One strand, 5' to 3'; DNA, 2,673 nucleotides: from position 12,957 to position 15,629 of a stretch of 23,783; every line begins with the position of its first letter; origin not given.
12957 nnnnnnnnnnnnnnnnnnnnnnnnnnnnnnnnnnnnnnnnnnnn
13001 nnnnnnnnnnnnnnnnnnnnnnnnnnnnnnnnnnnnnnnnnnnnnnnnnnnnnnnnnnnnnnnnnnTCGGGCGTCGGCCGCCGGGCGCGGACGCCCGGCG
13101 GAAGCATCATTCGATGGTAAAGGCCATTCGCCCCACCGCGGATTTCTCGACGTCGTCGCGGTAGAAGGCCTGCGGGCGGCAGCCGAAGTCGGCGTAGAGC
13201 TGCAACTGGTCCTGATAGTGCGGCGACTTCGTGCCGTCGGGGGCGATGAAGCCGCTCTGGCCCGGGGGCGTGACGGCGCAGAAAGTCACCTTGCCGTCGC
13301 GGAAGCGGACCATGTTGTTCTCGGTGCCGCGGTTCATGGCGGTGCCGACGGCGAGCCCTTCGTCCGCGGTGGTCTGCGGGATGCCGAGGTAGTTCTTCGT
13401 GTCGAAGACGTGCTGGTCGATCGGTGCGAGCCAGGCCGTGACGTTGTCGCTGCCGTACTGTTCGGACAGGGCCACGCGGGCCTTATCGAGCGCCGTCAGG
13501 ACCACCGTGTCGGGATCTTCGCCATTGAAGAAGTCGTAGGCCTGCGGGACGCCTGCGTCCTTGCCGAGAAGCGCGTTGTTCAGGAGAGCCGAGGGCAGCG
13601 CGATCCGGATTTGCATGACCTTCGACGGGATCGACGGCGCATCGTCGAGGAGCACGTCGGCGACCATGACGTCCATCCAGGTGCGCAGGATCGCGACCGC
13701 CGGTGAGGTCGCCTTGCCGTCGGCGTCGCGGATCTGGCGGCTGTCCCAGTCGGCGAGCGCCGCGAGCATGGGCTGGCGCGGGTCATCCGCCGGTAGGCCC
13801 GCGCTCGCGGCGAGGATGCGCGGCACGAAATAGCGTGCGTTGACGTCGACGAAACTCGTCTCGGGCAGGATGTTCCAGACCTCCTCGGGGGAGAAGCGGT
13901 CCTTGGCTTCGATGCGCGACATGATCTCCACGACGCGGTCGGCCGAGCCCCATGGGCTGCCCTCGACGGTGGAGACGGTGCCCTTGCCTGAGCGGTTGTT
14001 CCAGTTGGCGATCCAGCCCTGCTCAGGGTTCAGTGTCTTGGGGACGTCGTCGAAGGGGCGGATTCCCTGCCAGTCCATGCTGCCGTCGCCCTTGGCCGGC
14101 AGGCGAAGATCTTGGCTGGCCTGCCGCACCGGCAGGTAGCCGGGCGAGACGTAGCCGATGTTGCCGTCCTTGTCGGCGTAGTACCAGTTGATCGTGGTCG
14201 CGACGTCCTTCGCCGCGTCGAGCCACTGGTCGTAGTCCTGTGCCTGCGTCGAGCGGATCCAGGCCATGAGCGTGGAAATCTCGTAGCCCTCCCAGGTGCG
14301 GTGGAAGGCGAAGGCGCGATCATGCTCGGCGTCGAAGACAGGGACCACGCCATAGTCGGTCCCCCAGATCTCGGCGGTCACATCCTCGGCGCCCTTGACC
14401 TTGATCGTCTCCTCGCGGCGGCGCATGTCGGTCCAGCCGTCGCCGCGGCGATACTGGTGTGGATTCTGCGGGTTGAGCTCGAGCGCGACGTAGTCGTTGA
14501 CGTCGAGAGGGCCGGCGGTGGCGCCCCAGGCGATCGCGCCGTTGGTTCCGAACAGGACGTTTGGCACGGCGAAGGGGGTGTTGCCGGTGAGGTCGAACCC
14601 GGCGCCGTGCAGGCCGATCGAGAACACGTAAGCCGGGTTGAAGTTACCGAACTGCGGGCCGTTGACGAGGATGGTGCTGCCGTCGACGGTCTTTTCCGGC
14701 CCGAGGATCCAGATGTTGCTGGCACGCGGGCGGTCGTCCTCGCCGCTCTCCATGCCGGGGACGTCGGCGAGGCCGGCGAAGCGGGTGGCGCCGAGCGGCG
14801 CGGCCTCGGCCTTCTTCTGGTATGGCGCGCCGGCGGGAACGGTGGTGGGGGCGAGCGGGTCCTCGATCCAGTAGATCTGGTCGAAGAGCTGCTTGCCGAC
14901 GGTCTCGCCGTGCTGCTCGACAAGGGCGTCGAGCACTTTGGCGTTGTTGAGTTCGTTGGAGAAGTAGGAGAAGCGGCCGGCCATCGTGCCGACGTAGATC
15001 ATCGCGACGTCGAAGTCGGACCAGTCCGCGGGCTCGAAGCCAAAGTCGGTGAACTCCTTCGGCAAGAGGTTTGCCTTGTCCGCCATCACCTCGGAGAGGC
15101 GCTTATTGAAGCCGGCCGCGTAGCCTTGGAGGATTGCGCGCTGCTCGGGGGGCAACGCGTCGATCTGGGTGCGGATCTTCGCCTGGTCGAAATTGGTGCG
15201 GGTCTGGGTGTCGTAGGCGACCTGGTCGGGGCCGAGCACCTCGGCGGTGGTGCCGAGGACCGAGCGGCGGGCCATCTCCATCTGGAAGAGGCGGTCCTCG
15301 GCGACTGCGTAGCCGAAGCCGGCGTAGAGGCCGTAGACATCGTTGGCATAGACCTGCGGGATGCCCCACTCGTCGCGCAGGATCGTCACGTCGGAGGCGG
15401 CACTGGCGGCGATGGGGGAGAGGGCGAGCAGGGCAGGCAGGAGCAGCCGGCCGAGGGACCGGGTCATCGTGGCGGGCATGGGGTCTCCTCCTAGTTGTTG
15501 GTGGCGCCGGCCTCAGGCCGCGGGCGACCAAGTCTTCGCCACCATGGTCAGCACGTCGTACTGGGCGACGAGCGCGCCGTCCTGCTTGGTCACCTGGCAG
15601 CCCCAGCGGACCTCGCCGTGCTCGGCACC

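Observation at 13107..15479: Penicillin G acylase embedded in the paa operon: a built-in periplasmic phenylacetyl-amide scavenging step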

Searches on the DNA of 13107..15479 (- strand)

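Call 10: search_dna_similar(query=L046:10001-12412:+, collection=ecoli_genomes, mode=distant, max_rows=8)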
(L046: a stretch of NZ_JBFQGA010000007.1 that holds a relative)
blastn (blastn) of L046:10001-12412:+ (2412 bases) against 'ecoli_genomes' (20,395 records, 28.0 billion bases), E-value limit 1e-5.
Records with a match: 1075; places in all: 1082; records where one place covers at least 80% of the query: 1068.
Genomes with a match: 1075 of 5426; with a place that covers at least 80% of the query: 1068. Places per genome that has any: lowest 1, median 1, highest 2. On chromosomes: 1081 places; on plasmids: 1.
Best place of each record, by identity: 60-80% 1075.
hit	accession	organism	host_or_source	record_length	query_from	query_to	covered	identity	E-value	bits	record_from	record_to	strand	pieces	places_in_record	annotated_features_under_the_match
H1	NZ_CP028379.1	Escherichia coli O145 str. RM9872 strain RM9872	Bos taurus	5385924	30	2412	99%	78.3%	0e+0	1972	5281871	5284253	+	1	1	penicillin G acylase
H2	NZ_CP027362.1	Escherichia coli strain 95-3192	missing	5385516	30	2412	99%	78.3%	0e+0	1972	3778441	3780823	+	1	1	penicillin G acylase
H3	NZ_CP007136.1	Escherichia coli O145:H28 str. RM12581 strain RM12581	lettuce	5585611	30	2412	99%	78.3%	0e+0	1972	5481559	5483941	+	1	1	penicillin G acylase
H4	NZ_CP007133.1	Escherichia coli O145:H28 str. RM12761 strain RM12761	ice cream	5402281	30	2412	99%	78.3%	0e+0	1972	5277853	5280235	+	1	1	penicillin G acylase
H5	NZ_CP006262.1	Escherichia coli O145:H28 str. RM13516 strain RM13516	Homo sapiens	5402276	30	2412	99%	78.3%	0e+0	1972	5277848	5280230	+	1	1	penicillin G acylase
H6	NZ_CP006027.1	Escherichia coli O145:H28 str. RM13514 strain RM13514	Homo sapiens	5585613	30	2412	99%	78.3%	0e+0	1972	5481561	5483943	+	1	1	penicillin G acylase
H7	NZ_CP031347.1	Escherichia coli O145 strain RM9873-C1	cattle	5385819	30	2412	99%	78.3%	0e+0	1972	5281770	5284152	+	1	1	penicillin G acylase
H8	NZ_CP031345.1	Escherichia coli O145 strain RM12367-C1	creek water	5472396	30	2412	99%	78.3%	0e+0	1972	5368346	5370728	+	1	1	penicillin G acylase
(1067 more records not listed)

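Call 13: get_annotated_region(hit=H1, flank=6000)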
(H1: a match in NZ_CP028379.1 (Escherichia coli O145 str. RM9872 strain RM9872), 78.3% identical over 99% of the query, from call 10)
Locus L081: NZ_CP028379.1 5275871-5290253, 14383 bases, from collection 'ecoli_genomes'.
description: Escherichia coli O145 str. RM9872 chromosome, complete genome
organism: Escherichia coli O145 str. RM9872 strain RM9872 (NCBI taxid 1055544)
replicon: chromosome; assembly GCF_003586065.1
host: Bos taurus; source: feces; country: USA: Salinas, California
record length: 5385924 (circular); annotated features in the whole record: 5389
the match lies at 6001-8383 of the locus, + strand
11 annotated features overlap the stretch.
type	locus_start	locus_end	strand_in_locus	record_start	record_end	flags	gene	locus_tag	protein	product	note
CDS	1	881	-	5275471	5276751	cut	yjiN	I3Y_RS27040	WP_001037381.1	DUF445 domain-containing protein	-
CDS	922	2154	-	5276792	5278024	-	mdtM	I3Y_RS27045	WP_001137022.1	multidrug efflux MFS transporter MdtM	-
CDS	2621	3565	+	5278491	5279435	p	-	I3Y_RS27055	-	Rpn family recombination-promoting nuclease/putative transposase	internal stop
CDS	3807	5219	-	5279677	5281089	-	yjiR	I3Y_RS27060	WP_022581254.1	PLP-dependent aminotransferase family protein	-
CDS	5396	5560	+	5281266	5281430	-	yjiS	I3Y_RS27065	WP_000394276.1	DUF1127 domain-containing protein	-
CDS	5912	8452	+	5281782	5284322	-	-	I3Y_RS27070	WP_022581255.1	penicillin G acylase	-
CDS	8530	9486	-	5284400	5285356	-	yjiA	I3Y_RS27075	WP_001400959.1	GTPase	-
CDS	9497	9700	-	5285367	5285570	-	yjiX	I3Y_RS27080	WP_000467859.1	YbdD/YjiX family protein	-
CDS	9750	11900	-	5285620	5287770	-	btsT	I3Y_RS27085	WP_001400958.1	pyruvate/proton symporter BtsT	-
CDS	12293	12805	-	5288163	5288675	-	-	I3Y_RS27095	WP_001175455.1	4-hydroxyphenylacetate 3-monooxygenase reductase subunit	-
CDS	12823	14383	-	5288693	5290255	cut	hpaB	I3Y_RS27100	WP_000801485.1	4-hydroxyphenylacetate 3-monooxygenase, oxygenase component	-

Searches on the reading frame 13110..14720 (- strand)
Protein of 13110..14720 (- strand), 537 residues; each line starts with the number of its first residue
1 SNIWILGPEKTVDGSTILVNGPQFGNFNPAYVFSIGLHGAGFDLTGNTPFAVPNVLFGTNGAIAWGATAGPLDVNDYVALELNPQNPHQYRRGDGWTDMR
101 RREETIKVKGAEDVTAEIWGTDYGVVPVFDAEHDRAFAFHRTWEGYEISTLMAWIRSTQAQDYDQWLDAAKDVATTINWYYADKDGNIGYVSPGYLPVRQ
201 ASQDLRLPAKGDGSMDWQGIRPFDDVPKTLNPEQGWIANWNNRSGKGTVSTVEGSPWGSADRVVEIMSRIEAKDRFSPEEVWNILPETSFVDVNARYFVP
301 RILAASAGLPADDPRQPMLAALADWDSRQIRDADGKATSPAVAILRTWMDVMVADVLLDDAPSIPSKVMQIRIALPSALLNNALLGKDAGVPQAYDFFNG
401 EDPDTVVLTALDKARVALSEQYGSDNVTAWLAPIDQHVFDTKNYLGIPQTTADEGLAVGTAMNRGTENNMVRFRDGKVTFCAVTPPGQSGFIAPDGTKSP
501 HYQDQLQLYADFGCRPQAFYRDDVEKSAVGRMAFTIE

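Call 18: search_solved_structures(query=window:13110-14720:-, show_alignments=4, max_evalue=1e-100)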
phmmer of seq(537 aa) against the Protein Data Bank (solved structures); distinct sequences matched with E-value up to 1e-100: 14.
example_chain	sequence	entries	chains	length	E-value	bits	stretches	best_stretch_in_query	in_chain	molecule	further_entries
3k3w_B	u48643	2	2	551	2.1e-141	475.4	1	1-530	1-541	Penicillin G acylase | Penicillin G acylase, beta subunit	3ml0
1cp9_B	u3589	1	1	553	1.2e-134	453.1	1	1-524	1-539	Penicillin G amidase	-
1ai4_B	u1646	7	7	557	1.5e-127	429.7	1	1-526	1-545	PENICILLIN AMIDOHYDROLASE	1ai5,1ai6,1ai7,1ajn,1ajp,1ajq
1h2g_B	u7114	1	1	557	3e-127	428.7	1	1-526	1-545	PENICILLIN G ACYLASE BETA SUBUNIT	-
1gk9_B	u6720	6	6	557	4.2e-127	428.2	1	1-526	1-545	PENICILLIN G ACYLASE BETA SUBUNIT | penicillin Acylase beta subunit | PENICILLIN AMIDOHYDROLASE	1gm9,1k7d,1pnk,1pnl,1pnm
1e3a_B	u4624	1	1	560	4.3e-127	428.2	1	1-526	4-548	PENICILLIN AMIDASE BETA SUBUNIT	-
1kec_B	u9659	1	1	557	5.1e-127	427.9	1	1-526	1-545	PENICILLIN ACYLASE BETA SUBUNIT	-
7reo_A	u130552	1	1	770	5.9e-127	427.7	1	1-525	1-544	Penicillin G Acylase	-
1gkf_B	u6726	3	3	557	5.3e-126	424.6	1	1-526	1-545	PENICILLIN G ACYLASE BETA SUBUNIT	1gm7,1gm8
1fxh_B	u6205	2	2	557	6.5e-126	424.3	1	1-526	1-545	PENICILLIN ACYLASE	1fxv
1jx9_B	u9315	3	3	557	7.7e-126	424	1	1-526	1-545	penicillin G acylase beta subunit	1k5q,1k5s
4pem_B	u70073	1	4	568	8e-125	420.7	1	2-525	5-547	Penicillin G acylase Beta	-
4pel_B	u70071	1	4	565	1.8e-124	419.5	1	2-525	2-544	Penicillin G acylase subunit beta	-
7rep_A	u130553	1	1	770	2.5e-123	415.8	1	1-525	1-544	Penicillin G acylase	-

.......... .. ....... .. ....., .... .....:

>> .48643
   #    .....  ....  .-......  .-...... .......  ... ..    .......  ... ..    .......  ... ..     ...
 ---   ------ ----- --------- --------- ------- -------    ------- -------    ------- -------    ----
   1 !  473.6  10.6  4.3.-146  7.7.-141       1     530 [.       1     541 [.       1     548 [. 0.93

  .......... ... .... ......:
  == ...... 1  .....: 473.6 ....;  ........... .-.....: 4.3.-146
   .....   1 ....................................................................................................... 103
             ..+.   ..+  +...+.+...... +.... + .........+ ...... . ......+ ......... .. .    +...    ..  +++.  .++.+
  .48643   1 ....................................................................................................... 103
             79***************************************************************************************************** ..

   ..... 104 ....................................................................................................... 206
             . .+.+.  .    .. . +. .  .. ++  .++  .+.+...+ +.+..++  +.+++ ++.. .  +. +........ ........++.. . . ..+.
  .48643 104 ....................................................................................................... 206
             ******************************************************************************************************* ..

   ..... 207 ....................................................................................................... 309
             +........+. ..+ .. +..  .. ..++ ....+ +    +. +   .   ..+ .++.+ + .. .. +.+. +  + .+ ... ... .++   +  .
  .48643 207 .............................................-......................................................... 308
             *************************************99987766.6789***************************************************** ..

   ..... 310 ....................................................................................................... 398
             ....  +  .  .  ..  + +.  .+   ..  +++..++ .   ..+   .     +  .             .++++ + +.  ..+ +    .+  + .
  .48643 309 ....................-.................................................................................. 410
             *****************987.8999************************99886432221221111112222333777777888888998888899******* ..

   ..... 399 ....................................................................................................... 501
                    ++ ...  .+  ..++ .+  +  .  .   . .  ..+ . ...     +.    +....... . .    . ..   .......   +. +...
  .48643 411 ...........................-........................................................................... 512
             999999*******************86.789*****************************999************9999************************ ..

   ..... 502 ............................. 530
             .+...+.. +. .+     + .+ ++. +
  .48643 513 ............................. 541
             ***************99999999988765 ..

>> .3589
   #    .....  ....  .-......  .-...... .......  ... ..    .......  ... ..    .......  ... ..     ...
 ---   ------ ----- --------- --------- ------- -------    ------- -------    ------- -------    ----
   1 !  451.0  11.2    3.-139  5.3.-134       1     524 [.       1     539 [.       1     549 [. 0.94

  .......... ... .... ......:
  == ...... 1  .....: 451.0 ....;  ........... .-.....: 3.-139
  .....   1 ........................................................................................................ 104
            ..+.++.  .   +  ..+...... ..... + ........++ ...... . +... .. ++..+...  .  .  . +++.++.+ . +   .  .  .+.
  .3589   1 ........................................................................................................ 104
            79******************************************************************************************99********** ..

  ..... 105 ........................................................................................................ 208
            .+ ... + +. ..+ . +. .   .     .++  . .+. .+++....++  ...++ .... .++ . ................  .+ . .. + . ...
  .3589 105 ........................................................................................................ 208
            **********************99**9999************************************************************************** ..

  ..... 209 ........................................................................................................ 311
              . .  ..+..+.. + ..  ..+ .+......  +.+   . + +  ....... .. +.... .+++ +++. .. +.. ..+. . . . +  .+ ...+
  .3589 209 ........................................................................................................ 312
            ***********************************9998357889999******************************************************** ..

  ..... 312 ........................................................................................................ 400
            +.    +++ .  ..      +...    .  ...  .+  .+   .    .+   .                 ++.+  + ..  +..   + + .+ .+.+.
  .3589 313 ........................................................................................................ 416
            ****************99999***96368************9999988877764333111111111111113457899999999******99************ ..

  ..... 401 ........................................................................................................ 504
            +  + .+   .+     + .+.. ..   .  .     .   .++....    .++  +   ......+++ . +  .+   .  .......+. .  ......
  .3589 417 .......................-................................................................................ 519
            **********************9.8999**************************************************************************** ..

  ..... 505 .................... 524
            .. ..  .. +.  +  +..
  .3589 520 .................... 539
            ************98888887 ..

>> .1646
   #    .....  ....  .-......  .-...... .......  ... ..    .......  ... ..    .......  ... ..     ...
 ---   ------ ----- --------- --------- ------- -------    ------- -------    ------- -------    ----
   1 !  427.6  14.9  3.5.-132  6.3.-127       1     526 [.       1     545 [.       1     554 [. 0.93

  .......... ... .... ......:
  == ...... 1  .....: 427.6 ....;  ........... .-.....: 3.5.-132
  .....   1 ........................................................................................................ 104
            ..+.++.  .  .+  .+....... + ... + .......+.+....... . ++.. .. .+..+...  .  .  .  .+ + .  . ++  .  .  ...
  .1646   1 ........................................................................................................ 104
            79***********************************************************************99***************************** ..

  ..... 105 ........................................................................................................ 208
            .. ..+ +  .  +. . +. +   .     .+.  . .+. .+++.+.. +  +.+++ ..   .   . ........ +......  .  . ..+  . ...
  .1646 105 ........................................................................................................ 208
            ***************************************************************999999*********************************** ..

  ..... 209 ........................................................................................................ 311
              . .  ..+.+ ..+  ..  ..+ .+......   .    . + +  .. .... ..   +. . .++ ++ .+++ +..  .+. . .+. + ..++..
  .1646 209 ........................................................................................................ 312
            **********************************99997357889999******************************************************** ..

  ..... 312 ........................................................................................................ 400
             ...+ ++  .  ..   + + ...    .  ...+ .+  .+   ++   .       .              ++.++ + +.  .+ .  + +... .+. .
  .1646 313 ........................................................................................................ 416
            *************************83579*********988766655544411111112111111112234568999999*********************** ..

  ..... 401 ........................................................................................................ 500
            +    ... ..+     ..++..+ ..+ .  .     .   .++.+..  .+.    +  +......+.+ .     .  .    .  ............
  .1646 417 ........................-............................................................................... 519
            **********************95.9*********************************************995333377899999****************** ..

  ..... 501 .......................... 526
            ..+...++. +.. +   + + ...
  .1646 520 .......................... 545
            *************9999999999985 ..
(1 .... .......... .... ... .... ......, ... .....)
